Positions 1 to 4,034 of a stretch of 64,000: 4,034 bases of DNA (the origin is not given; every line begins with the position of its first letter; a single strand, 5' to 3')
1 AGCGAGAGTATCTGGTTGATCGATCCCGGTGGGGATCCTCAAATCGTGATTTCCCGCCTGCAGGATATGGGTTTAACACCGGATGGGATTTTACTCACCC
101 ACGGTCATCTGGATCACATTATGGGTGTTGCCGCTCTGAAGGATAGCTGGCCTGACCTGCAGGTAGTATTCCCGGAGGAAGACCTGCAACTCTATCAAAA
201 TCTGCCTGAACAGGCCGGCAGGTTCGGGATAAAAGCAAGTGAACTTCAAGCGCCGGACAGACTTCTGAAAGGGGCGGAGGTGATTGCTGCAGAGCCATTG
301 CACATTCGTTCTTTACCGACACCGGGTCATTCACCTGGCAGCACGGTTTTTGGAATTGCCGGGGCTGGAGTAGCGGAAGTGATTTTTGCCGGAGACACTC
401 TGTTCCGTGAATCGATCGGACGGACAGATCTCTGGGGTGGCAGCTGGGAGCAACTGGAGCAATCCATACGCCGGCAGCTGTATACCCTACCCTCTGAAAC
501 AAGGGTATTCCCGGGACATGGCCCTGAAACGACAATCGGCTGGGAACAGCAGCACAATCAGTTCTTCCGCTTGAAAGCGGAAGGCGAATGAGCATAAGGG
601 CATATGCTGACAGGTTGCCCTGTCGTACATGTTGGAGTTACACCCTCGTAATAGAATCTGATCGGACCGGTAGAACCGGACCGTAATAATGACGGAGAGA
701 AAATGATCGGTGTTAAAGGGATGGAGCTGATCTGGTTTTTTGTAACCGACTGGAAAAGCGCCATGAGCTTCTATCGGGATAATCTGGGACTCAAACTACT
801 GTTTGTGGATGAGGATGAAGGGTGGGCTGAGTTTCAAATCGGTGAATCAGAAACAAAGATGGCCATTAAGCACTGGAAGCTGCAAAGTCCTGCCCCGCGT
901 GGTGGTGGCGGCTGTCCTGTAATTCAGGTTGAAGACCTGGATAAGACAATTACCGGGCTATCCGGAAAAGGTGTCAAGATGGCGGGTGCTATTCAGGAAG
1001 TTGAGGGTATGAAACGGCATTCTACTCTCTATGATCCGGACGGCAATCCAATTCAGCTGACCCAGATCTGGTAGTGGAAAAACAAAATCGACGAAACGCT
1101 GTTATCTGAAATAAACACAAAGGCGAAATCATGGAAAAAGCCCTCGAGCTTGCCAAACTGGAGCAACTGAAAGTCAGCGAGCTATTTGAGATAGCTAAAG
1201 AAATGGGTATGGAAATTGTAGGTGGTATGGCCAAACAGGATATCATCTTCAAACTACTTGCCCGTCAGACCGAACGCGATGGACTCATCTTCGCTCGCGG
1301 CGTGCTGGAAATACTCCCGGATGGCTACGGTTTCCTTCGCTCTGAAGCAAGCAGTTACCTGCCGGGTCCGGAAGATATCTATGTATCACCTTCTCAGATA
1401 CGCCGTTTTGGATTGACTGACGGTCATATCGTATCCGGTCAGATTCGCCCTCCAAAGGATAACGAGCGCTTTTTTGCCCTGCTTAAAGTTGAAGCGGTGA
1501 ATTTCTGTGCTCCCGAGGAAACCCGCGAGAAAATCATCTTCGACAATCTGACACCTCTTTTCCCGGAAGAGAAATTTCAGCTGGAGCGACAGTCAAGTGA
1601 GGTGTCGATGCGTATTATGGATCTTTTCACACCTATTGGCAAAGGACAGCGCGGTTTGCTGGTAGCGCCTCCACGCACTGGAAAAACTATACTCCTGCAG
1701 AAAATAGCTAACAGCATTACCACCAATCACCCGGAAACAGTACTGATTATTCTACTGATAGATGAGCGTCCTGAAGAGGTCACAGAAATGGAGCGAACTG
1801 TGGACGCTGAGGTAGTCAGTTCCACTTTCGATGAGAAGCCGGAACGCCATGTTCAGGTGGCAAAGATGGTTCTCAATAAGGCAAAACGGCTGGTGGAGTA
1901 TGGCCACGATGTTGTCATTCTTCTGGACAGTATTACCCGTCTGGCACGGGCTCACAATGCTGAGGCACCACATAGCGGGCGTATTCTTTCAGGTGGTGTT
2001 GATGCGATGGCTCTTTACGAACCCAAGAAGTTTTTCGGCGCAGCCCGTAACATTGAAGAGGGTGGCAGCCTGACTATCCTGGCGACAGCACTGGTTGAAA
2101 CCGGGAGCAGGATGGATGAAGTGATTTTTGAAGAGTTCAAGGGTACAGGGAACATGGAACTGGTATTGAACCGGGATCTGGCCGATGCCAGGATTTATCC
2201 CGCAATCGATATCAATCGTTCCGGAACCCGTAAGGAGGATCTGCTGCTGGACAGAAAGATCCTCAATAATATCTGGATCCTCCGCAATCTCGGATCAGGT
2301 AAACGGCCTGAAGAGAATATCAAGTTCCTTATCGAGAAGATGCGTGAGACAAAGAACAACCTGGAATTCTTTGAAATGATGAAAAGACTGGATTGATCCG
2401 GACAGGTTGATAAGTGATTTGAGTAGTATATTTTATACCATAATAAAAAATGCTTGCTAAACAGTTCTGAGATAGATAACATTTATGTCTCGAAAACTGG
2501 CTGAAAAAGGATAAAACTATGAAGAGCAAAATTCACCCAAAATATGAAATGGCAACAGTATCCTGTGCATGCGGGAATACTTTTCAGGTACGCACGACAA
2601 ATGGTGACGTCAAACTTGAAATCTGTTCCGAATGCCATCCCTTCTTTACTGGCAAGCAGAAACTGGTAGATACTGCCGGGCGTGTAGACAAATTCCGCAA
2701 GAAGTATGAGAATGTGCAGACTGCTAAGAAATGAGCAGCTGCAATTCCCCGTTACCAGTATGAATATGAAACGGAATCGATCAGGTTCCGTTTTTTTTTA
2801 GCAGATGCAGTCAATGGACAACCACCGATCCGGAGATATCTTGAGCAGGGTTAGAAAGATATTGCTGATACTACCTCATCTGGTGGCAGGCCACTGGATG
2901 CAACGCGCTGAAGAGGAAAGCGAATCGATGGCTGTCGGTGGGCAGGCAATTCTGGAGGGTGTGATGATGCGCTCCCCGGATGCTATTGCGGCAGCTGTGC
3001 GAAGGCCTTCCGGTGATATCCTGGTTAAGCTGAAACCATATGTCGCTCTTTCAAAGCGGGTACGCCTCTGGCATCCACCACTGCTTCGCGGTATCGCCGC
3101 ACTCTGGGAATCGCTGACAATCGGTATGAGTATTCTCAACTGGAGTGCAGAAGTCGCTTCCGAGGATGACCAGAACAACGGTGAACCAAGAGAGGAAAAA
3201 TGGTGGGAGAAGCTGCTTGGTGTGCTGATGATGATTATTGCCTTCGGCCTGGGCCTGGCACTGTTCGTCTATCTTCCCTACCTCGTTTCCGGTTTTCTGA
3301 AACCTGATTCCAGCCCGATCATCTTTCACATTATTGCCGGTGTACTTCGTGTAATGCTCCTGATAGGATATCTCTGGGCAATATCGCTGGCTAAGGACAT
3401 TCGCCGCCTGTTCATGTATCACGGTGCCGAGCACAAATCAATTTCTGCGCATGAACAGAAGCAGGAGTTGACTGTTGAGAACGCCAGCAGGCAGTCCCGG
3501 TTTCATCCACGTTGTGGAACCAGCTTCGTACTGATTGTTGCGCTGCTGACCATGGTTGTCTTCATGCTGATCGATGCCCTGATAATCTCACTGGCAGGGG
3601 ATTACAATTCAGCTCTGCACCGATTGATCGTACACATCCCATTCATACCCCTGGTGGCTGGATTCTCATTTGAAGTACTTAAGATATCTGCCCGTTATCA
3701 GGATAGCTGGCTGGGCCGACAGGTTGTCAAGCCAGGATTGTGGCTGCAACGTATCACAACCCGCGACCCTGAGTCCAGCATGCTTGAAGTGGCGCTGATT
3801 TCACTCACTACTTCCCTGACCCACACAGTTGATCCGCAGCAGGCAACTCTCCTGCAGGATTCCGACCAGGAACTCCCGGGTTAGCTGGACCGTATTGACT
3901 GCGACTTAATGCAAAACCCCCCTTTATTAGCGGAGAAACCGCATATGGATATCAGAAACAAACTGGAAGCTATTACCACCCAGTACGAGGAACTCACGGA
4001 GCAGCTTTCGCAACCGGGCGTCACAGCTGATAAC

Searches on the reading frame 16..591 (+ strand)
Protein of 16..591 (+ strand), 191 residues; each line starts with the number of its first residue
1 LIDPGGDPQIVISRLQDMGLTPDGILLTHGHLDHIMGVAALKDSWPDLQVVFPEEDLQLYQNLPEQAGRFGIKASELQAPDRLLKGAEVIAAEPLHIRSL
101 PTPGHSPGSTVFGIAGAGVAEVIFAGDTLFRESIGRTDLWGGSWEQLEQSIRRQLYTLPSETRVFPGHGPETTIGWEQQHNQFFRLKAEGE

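Call 19: search_protein_families(library=pfam, proteins=[window:16-591:+], max_evalue=0.0001)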
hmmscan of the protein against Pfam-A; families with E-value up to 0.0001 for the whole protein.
window:16-591:+ (191 aa): 2 families
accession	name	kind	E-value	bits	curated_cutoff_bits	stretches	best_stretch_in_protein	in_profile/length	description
PF00753.33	Lactamase_B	-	2.9e-25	89.8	22.7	1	1-168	19-196/196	Metallo-beta-lactamase superfamily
PF12706.13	Lactamase_B_2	-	1.2e-05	25.5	27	1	21-133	30-149/200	Beta-lactamase superfamily domain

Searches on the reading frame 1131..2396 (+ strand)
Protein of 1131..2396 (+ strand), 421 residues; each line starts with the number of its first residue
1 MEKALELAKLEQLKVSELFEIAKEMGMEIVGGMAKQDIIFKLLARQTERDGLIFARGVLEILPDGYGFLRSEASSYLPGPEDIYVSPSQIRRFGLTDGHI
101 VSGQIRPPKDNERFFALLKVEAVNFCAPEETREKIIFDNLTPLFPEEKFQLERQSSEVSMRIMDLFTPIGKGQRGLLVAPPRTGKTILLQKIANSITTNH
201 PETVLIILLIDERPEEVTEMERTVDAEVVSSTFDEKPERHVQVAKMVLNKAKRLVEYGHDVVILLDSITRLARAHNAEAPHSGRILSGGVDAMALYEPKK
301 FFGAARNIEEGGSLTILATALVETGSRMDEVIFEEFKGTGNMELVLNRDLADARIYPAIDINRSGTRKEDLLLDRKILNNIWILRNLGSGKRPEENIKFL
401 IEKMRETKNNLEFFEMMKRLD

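Call 18: search_protein_families(library=pfam, proteins=[window:1131-2396:+], max_evalue=0.0001)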
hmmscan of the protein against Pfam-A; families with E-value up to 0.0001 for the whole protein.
window:1131-2396:+ (421 aa): 3 families
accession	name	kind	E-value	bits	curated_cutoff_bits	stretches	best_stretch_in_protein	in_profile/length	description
PF07497.18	Rho_RNA_bind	-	3.9e-32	110.3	27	1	56-129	2-73/73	Rho termination factor, RNA-binding domain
PF00006.31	ATP-synt_ab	-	6.2e-27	95.1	29.5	1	160-364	2-211/213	ATP synthase alpha/beta family, nucleotide-binding domain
PF07498.18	Rho_N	-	1.1e-10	41.7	24.9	1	10-51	2-43/43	Rho termination factor, N-terminal domain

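Call 79: find_encoding_contigs(protein=window:1131-2396:+, flank=10000, max_places=1)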
Protein window:1131-2396:+ (421 aa): 19 contigs read that carry it; 1 place shown.
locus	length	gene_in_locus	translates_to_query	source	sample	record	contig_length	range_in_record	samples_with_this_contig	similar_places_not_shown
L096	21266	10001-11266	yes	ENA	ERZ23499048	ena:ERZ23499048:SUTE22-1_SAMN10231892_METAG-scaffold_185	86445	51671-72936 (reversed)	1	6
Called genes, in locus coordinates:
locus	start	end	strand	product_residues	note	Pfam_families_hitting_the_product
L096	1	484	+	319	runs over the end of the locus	PF00583:Acetyltransf_1 (weak), PF13673:Acetyltransf_10 (faint), PF13508:Acetyltransf_7 (weak), PF14542:Acetyltransf_CG (faint), PF00583:Acetyltransf_1, PF13508:Acetyltransf_7 (weak)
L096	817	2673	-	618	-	PF00158:Sigma54_activat, PF14532:Sigma54_activ_2, PF07724:AAA_2 (weak), PF07728:AAA_5, PF25601:AAA_lid_14, PF02954:HTH_8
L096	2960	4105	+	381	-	PF02771:Acyl-CoA_dh_N, PF02770:Acyl-CoA_dh_M, PF00441:Acyl-CoA_dh_1, PF08028:Acyl-CoA_dh_2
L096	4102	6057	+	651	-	PF01590:GAF, PF13185:GAF_2, PF13492:GAF_3 (faint), PF01966:HD (weak), PF13487:HD_5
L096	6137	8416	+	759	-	PF00390:malic, PF03949:Malic_M, PF01515:PTA_PTB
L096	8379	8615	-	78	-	-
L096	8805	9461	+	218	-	PF00753:Lactamase_B, PF12706:Lactamase_B_2 (weak)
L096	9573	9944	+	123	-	PF00903:Glyoxalase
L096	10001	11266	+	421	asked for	PF07498:Rho_N, PF07497:Rho_RNA_bind, PF00006:ATP-synt_ab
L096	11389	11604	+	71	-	PF01197:Ribosomal_L31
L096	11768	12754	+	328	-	PF07136:DUF1385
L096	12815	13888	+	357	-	PF03462:PCRF, PF00472:RF-1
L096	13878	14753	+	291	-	PF17827:PrmC_N, PF01135:PCMT (weak), PF03602:Cons_hypoth95 (weak), PF05175:MTS, PF06325:PrmA, PF08242:Methyltransf_12, PF13649:Methyltransf_25, PF13847:Methyltransf_31, +4 more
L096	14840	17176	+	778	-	PF08206:OB_RNB, PF17876:CSD2 (faint), PF00773:RNB, PF00575:S1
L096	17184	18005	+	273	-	PF00215:OMPdecase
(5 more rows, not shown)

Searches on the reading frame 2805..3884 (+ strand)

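Call 18: search_protein_families(library=pfam, proteins=[window:2805-3884:+], max_evalue=0.0001)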
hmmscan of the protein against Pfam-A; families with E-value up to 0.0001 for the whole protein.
window:2805-3884:+ (359 aa): 1 family
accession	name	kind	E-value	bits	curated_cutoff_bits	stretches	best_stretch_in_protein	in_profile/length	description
PF07136.16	DUF1385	-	7.7e-76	254.8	22.1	1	92-338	2-225/227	Protein of unknown function (DUF1385)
